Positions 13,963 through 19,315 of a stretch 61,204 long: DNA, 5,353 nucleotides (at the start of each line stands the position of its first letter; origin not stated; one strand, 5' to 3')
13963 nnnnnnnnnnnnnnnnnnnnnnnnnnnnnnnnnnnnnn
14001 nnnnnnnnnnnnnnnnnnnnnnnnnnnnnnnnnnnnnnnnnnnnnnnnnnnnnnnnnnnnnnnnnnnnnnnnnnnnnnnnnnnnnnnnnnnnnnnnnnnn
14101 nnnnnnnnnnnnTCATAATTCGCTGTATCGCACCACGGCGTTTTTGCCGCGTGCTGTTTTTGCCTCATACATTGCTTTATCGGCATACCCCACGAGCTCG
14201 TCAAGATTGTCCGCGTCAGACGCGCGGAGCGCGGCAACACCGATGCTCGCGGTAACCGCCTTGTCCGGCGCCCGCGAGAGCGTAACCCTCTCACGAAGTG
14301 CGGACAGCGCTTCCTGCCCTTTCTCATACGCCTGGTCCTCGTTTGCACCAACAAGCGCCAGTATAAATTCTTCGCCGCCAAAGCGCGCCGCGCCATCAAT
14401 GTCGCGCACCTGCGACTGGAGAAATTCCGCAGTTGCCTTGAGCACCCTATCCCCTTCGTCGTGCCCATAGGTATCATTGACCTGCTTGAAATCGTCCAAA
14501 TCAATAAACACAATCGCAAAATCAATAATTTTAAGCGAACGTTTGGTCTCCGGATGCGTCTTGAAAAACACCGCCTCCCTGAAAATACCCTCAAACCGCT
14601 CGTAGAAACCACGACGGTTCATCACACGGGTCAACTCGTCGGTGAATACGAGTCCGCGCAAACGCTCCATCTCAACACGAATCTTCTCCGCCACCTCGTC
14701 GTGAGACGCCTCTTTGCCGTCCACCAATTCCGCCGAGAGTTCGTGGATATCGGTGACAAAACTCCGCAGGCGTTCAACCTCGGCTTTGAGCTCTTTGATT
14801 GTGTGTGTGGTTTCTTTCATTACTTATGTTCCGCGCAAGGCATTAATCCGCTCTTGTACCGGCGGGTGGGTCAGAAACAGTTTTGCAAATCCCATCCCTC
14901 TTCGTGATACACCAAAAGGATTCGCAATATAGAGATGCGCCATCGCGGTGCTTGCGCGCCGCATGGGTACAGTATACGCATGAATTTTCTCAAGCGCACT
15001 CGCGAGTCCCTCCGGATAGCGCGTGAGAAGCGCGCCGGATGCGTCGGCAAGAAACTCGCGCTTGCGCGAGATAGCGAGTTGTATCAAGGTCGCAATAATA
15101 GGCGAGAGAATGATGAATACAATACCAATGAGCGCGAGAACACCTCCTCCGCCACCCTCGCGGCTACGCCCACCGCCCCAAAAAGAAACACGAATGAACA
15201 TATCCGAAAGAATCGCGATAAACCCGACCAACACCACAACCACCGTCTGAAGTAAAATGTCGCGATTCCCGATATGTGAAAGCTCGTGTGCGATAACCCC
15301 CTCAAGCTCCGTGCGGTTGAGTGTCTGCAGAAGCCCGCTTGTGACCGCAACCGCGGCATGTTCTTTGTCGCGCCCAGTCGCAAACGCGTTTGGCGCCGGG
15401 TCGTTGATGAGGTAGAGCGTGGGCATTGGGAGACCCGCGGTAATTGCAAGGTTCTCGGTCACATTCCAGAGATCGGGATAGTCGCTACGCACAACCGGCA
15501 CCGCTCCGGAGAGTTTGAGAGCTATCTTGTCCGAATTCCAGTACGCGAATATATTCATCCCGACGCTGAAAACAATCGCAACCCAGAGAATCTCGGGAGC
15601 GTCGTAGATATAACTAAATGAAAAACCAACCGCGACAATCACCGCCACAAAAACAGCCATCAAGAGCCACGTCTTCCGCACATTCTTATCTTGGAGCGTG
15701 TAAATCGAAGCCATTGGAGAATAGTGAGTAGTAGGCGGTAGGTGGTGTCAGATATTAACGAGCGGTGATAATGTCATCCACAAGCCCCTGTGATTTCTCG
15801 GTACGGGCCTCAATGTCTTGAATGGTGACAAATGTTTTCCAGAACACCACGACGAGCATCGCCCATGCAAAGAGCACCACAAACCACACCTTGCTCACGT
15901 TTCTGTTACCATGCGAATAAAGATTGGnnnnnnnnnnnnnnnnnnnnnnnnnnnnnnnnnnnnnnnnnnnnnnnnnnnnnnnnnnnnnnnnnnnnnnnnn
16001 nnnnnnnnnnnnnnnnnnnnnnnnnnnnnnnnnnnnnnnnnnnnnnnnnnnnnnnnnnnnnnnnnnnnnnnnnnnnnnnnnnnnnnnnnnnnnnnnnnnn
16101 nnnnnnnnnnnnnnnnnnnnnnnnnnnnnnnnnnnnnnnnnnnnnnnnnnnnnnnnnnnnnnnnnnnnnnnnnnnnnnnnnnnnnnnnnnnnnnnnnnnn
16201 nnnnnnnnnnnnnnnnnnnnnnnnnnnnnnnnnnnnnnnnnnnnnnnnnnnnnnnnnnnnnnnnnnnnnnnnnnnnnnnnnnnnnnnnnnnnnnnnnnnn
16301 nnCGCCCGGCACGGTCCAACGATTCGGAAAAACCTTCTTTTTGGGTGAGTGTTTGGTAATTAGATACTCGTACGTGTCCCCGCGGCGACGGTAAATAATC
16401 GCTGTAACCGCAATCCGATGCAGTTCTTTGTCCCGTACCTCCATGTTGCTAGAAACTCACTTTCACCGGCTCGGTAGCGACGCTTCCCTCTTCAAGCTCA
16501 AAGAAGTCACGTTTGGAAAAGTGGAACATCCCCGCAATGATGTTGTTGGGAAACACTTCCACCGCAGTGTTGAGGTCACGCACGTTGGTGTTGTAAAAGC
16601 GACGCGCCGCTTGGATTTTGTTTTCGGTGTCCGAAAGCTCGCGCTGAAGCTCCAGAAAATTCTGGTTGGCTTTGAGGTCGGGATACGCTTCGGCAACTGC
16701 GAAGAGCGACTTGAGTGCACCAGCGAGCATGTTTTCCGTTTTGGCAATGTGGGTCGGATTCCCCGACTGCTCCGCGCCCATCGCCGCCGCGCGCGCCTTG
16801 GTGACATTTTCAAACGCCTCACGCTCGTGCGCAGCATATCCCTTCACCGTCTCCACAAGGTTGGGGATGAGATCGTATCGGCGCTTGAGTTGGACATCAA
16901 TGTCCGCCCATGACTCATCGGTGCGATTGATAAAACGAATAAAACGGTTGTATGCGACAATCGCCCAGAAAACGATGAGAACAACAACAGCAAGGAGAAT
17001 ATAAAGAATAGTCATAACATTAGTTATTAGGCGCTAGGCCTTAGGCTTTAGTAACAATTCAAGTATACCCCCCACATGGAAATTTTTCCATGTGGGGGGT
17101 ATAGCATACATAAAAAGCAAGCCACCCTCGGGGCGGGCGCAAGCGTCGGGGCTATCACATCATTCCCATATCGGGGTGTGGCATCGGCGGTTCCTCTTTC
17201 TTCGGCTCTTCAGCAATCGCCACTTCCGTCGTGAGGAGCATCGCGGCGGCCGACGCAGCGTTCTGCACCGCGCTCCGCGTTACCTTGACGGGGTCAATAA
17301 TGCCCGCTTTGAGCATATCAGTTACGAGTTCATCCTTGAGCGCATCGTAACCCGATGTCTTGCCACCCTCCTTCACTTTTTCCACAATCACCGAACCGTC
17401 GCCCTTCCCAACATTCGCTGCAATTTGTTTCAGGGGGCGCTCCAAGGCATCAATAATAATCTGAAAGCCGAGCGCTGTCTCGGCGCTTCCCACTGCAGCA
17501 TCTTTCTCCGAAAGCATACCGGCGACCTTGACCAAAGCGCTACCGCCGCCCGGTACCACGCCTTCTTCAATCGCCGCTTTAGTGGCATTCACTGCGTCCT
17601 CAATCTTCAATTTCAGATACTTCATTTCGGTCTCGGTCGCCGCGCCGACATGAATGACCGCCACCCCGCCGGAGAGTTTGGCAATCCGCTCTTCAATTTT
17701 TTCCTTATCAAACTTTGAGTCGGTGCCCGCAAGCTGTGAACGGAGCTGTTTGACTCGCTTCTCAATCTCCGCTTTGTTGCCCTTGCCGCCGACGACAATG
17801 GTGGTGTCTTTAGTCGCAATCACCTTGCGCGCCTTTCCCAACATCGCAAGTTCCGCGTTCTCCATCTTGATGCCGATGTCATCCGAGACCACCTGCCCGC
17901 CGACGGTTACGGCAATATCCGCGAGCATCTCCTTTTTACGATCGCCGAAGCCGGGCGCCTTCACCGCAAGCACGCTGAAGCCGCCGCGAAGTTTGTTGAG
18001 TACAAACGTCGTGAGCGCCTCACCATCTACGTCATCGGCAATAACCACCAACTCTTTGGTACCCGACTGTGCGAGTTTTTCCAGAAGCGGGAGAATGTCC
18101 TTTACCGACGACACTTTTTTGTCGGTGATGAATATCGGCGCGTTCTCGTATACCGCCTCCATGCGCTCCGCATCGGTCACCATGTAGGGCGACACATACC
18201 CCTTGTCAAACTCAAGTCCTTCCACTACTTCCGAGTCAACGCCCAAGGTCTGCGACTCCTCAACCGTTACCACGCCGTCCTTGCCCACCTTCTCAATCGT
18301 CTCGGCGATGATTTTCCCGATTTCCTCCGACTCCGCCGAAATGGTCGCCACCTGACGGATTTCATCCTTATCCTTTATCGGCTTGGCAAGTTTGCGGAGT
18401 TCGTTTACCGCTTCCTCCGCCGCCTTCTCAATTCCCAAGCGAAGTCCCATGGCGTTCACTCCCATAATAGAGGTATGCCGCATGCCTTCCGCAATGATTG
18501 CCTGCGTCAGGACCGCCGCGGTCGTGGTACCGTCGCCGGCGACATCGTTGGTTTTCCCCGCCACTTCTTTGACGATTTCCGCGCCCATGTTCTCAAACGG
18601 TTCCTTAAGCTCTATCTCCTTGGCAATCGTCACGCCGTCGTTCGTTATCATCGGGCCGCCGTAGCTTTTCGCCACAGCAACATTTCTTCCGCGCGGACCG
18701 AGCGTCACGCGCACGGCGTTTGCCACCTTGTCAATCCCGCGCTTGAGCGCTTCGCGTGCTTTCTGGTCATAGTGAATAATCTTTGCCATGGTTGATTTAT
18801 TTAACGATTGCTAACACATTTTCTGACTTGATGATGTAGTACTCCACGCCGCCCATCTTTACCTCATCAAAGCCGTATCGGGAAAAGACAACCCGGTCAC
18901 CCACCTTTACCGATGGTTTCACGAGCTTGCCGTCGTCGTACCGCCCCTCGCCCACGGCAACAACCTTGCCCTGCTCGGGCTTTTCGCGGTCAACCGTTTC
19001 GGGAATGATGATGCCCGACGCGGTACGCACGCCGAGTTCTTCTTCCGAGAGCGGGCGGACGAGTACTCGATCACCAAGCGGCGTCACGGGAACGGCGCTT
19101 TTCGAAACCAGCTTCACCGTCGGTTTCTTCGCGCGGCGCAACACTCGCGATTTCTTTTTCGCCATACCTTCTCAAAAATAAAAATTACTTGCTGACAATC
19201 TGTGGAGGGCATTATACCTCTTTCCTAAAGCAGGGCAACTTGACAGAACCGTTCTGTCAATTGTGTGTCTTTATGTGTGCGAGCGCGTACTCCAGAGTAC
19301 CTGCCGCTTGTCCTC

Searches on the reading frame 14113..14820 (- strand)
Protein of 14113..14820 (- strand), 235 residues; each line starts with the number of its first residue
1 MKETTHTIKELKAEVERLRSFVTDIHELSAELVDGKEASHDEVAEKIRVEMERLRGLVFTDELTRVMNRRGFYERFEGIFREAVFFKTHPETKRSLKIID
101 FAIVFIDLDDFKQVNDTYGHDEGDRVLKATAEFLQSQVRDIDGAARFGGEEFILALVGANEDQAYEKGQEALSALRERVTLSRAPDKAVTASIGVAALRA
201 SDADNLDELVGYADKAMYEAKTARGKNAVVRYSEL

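Call 72: search_protein_families(library=pfam, proteins=[window:14113-14820:-])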
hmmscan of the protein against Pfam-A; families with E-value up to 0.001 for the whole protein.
window:14113-14820:- (235 aa): 1 family
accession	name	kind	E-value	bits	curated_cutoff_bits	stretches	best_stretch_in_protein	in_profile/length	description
PF00990.26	GGDEF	-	8.8e-37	126.8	23.8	1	59-225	2-159/161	Diguanylate cyclase, GGDEF domain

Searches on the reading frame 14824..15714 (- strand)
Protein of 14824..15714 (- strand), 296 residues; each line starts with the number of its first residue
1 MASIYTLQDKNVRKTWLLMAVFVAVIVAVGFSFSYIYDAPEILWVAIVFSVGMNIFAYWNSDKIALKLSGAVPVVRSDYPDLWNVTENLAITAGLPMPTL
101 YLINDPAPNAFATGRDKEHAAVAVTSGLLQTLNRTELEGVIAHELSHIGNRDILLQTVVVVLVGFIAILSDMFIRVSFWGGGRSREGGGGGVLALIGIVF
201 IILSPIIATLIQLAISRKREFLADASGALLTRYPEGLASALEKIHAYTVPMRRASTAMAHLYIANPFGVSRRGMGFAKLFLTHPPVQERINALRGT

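Call 72: search_protein_families(library=pfam, proteins=[window:14824-15714:-])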
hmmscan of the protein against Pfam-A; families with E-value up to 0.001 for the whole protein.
window:14824-15714:- (296 aa): 1 family
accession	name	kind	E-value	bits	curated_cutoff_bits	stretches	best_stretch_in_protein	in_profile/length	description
PF01435.24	Peptidase_M48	-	7.7e-33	114.3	20.3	1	81-295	6-184/186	Peptidase family M48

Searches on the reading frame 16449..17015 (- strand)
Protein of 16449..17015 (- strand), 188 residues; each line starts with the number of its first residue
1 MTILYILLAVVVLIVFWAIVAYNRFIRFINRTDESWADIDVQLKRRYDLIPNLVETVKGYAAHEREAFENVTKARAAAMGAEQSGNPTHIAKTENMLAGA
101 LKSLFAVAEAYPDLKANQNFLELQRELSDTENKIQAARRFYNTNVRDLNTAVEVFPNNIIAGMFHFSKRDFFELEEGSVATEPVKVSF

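Call 7: search_protein_families(library=pfam, proteins=[window:16449-17015:-])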
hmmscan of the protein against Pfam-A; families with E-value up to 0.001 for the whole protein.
window:16449-17015:- (188 aa): 1 family
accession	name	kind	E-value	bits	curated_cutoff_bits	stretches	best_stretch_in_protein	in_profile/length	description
PF04011.17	LemA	-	2.5e-61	206.3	26.2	1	35-188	1-149/149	LemA family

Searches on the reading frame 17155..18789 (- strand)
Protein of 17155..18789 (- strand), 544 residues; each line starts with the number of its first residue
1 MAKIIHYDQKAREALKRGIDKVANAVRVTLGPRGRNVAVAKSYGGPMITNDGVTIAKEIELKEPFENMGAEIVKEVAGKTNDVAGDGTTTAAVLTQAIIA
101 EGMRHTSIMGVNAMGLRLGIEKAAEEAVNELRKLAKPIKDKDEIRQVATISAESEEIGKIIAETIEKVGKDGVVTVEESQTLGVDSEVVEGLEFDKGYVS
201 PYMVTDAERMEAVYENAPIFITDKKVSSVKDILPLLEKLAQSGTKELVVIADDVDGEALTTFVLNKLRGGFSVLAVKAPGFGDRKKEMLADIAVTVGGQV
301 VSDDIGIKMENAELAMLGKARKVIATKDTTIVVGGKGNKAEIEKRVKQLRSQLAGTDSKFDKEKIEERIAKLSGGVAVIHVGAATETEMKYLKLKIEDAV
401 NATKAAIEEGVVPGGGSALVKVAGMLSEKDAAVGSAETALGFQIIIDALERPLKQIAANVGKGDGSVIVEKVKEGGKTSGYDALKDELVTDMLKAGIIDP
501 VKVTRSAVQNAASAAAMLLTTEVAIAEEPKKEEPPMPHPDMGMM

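Call 7: search_protein_families(library=pfam, proteins=[window:17155-18789:-])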
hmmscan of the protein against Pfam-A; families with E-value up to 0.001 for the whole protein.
window:17155-18789:- (544 aa): 1 family
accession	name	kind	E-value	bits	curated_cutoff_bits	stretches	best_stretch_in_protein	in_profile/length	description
PF00118.29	Cpn60_TCP1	-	6.8e-71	239.9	34.3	1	22-526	1-487/490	TCP-1/cpn60 chaperonin family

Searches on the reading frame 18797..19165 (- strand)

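Call 72: search_protein_families(library=pfam, proteins=[window:18797-19165:-])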
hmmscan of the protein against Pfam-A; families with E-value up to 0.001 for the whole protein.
window:18797-19165:- (122 aa): 1 family
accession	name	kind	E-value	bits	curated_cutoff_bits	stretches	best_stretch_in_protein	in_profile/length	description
PF00166.26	Cpn10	-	9.7e-27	93.3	21.1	1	27-121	2-93/93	Chaperonin 10 Kd subunit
